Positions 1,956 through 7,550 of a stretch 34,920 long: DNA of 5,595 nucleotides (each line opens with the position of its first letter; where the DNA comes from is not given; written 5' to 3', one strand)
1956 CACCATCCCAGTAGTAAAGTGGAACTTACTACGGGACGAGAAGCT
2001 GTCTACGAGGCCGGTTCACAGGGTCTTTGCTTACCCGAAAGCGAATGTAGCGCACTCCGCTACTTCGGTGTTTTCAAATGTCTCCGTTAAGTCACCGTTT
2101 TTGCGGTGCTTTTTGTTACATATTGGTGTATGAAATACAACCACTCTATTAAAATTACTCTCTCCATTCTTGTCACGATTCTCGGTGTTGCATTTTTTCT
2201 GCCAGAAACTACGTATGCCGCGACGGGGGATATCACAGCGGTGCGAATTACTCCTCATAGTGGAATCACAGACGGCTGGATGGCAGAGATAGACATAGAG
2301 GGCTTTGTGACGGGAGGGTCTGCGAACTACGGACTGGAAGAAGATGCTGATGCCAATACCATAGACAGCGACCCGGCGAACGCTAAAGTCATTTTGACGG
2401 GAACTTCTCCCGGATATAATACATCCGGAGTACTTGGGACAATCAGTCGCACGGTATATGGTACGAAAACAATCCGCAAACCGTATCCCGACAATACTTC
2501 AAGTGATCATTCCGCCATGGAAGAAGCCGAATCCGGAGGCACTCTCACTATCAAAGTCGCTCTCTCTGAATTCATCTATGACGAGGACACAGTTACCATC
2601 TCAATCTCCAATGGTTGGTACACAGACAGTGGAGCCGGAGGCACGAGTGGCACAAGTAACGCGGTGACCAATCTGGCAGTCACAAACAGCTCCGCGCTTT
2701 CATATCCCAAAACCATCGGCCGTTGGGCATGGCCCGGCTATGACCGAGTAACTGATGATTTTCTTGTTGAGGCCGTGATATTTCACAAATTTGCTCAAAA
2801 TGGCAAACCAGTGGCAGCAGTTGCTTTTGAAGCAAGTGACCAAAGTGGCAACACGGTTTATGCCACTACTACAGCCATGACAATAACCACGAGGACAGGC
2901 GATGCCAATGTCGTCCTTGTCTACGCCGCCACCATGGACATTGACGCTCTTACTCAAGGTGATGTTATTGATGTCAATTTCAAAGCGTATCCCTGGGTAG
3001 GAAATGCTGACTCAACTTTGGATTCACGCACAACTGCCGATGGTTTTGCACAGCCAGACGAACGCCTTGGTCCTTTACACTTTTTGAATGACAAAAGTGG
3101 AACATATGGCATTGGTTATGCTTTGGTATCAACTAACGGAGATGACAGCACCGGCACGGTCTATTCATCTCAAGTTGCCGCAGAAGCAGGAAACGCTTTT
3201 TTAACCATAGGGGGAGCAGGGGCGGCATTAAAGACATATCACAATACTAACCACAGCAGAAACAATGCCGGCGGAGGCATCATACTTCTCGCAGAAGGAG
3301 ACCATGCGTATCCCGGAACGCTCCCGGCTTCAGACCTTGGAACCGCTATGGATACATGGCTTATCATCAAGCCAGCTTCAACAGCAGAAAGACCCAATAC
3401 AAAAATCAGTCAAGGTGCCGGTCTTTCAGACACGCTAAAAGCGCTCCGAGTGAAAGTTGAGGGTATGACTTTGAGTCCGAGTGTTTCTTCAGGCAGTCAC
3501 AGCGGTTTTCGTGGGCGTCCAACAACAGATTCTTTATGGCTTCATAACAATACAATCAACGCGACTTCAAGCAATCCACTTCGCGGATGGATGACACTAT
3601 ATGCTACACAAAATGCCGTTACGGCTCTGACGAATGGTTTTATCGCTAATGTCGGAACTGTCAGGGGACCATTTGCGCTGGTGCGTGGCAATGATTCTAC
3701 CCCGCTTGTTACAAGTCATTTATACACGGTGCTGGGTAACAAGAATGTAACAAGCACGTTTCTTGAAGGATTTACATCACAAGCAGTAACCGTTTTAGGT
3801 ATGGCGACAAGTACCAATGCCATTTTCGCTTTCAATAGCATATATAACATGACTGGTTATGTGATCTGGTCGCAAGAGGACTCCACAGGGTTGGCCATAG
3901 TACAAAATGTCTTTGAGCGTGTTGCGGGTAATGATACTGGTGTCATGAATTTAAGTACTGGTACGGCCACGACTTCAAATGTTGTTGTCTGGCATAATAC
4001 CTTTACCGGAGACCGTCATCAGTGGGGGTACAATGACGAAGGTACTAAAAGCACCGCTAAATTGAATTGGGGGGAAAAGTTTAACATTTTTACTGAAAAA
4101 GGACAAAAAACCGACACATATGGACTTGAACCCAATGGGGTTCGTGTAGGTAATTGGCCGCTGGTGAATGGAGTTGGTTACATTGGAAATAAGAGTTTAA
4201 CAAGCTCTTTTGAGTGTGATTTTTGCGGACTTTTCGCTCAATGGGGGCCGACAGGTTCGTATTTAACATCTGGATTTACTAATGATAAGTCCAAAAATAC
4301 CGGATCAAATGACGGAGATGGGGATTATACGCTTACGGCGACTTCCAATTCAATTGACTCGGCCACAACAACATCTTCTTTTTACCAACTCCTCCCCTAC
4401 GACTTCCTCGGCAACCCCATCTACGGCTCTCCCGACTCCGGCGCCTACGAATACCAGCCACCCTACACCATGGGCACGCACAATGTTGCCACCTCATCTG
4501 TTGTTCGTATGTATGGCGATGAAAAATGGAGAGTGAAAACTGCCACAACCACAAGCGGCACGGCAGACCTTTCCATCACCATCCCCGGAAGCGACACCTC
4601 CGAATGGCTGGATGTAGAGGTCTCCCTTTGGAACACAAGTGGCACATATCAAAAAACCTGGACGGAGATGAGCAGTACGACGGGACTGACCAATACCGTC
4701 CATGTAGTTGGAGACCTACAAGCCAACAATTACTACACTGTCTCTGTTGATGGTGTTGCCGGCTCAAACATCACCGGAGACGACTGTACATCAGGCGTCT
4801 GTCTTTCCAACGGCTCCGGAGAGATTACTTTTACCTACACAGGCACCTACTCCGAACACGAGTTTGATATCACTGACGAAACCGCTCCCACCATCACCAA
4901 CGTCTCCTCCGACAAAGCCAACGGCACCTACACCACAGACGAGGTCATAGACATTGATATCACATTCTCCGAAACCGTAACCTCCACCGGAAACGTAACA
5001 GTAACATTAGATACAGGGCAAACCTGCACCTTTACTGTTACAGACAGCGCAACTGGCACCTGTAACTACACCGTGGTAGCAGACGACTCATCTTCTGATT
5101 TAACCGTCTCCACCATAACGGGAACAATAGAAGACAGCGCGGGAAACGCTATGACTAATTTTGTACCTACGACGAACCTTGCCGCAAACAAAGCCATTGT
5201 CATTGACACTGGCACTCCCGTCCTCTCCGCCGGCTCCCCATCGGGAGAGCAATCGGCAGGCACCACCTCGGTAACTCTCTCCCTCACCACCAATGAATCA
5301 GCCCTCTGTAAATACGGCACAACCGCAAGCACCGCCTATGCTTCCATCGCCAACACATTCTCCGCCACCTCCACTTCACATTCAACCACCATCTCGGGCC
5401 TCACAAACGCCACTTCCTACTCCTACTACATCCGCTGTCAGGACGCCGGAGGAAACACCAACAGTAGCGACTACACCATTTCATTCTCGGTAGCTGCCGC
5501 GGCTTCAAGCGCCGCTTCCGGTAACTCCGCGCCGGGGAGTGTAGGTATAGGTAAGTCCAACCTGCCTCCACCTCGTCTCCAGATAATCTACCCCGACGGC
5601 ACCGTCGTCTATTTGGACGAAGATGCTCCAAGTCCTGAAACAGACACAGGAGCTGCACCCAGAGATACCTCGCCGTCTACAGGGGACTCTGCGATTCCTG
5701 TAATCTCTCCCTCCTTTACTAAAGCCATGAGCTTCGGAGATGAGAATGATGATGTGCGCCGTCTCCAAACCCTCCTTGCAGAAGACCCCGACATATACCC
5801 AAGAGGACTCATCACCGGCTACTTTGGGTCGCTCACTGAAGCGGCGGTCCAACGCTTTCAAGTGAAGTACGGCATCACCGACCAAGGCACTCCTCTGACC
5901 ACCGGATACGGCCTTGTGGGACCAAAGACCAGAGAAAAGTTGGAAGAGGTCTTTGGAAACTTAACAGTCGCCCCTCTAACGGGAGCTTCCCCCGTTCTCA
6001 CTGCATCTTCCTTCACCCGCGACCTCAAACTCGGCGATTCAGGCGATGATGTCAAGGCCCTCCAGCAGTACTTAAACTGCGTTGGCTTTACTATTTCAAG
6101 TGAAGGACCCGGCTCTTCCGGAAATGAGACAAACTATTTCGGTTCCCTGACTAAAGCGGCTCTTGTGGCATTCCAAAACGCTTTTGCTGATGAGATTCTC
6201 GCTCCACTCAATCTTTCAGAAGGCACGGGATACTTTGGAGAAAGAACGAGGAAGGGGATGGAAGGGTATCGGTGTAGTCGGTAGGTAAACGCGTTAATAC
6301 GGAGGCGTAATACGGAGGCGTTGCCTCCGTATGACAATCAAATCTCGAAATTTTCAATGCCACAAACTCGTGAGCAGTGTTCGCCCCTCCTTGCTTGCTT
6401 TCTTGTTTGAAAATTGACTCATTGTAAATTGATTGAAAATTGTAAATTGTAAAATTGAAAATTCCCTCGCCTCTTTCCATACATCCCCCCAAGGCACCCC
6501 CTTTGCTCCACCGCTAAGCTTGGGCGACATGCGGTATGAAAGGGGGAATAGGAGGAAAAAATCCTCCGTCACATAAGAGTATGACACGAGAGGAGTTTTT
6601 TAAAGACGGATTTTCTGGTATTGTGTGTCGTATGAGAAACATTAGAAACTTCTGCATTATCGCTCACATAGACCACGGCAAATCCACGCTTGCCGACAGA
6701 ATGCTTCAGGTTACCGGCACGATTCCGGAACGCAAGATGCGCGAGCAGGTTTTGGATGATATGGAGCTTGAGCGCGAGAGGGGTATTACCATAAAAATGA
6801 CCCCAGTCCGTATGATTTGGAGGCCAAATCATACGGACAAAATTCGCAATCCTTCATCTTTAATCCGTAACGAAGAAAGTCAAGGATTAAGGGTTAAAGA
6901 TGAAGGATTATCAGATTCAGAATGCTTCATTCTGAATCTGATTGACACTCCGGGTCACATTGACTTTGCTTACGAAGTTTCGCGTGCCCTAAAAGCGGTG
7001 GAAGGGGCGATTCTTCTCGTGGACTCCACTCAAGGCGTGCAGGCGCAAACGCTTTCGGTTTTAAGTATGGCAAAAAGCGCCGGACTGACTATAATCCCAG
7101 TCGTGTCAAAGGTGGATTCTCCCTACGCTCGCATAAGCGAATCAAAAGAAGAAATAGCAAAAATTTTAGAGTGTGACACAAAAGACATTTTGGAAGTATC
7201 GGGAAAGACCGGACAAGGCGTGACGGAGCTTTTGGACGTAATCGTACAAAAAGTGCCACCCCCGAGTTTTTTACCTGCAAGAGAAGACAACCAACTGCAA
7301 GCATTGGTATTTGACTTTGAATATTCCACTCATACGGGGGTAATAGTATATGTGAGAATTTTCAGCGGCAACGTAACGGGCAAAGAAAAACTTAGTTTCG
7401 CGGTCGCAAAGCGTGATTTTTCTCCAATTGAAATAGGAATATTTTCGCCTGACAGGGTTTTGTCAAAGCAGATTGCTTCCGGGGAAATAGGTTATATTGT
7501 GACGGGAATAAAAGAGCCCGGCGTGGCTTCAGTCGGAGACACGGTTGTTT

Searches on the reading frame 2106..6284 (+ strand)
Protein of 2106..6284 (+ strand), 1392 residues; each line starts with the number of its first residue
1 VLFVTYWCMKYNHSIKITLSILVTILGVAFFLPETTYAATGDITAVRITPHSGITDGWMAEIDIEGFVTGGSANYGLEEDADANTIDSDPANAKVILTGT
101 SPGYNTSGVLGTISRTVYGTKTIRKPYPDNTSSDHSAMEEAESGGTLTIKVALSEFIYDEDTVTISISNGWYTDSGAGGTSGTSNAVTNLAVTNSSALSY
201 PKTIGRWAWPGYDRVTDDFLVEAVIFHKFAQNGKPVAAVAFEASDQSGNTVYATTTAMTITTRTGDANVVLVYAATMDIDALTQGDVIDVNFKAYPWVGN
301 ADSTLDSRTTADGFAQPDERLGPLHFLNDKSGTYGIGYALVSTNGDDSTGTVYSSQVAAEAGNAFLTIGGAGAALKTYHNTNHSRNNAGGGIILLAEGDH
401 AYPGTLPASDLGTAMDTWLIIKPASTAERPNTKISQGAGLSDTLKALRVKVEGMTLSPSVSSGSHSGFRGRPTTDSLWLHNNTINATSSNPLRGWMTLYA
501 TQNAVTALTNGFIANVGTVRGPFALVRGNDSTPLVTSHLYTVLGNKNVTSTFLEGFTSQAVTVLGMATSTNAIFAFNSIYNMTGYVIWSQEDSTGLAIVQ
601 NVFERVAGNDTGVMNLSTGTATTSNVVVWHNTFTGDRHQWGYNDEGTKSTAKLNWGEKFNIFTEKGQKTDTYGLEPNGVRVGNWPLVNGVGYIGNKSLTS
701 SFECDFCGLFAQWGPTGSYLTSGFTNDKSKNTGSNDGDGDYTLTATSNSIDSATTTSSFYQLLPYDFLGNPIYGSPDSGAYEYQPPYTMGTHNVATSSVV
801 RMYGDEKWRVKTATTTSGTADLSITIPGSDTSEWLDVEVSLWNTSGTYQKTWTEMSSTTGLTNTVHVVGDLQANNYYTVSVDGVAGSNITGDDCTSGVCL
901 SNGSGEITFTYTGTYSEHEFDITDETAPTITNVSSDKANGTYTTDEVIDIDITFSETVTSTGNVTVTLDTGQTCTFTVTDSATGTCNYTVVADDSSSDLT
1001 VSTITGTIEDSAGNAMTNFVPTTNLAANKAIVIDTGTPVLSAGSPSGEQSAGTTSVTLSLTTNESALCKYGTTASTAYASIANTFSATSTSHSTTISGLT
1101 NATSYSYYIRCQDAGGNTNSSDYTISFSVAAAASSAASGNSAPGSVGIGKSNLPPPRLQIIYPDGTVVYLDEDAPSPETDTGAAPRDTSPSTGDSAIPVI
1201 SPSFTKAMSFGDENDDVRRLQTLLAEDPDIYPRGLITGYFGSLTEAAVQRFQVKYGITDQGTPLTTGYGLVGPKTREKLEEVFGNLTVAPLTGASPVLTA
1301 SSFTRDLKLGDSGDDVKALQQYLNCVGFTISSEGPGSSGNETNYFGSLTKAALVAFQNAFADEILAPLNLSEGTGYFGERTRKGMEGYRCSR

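Call 62: search_protein_families(library=pfam, proteins=[window:2106-6284:+], max_evalue=0.00001)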
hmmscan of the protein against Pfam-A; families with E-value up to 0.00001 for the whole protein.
window:2106-6284:+ (1392 aa): 1 family
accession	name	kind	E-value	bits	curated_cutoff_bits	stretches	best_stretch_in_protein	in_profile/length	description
PF01471.23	PG_binding_1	-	6.5e-19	68.3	23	2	1312-1360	1-41/57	Putative peptidoglycan binding domain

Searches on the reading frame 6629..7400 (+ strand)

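Call 15: find_homologous_proteins(query=window:6629-7400:+, max_evalue=1e-30)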
Query window:6629-7400:+ (257 aa): 7952 proteins with E <= 1e-30 among 8000 candidates; the best 120 are listed.
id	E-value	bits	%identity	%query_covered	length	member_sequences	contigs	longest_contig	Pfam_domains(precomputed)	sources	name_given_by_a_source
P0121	8.9e-103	361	63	100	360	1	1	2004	PF00009.34,PF03144.32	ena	-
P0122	1.3e-102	360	63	100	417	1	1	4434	PF14492.13,PF00009.34,PF03144.32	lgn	-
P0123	1.4e-102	360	63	100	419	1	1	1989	PF00009.34,PF03144.32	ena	-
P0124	1.8e-94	334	64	100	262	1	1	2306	PF00009.34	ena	-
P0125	7.2e-91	322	61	100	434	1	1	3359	PF14492.13,PF00009.34,PF03144.32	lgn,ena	-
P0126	6.9e-90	319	62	100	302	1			PF00009.34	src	-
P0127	6.5e-89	315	60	100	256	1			PF00009.34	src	-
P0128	9.2e-89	315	61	98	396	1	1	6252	PF00009.34,PF03144.32,PF22042.3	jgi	-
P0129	9.7e-88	312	60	99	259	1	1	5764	PF00009.34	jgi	-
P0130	1.6e-87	311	60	100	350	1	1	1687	PF01926.30,PF00009.34,PF03144.32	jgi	-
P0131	2.6e-87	310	57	99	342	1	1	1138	PF00009.34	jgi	jgi:GTP-binding protein LepA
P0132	3.1e-87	310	61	100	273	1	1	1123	PF00009.34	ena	-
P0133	3.7e-87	310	60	100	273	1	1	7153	PF00009.34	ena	-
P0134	4.3e-87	309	57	100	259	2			PF00009.34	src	-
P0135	4.4e-87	309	66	91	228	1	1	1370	PF00009.34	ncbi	ncbi:MAG: GTP-binding protein, partial [Patescibacteria group bacterium]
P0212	1.5e-81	291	73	74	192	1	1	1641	PF00009.34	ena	-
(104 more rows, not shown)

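Call 34: find_encoding_contigs(protein=P0212, flank=3000, max_places=2)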
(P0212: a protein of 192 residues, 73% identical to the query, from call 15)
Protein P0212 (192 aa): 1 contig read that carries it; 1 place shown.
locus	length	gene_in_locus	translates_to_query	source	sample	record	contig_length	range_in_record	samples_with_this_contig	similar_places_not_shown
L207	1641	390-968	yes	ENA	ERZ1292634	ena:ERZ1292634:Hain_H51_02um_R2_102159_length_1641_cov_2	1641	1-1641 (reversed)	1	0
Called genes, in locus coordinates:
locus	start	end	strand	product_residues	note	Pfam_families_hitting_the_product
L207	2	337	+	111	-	?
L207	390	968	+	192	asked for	PF00009:GTP_EFTU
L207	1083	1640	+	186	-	?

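Call 36: find_encoding_contigs(protein=P0121, flank=3000, max_places=2)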
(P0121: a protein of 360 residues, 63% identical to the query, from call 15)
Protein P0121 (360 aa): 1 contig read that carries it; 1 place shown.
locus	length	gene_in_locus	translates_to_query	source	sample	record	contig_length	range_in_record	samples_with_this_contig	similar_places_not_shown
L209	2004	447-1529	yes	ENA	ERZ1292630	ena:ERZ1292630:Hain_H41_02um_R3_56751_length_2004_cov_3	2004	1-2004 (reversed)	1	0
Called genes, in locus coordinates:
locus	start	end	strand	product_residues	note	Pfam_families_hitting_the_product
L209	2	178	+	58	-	?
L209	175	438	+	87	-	-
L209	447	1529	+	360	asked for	PF00009:GTP_EFTU, PF03144:GTP_EFTU_D2 (faint)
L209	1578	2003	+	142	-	?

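Call 41: find_encoding_contigs(protein=P0125, flank=2000, max_places=1)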
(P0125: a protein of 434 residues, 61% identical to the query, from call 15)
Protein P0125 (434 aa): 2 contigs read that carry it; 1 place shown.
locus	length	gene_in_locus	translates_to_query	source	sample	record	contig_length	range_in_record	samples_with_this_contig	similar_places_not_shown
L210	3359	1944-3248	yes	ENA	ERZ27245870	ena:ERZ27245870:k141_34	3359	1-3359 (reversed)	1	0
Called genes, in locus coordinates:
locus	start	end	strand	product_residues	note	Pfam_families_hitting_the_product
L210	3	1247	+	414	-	?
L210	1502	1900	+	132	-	-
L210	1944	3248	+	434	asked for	PF00009:GTP_EFTU, PF03144:GTP_EFTU_D2, PF14492:EFG_III (faint)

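Call 42: find_encoding_contigs(protein=P0133, flank=4000, max_places=1)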
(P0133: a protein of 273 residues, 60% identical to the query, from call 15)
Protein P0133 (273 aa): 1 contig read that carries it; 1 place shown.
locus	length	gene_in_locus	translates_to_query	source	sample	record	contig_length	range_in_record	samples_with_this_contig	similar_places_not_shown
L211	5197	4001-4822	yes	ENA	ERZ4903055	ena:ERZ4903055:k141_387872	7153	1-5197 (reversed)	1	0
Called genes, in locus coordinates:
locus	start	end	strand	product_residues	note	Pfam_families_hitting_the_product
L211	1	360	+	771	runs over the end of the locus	?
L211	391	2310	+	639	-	PF14559:TPR_19 (weak)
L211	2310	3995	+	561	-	PF03023:MurJ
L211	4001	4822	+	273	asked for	PF00009:GTP_EFTU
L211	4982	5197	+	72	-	?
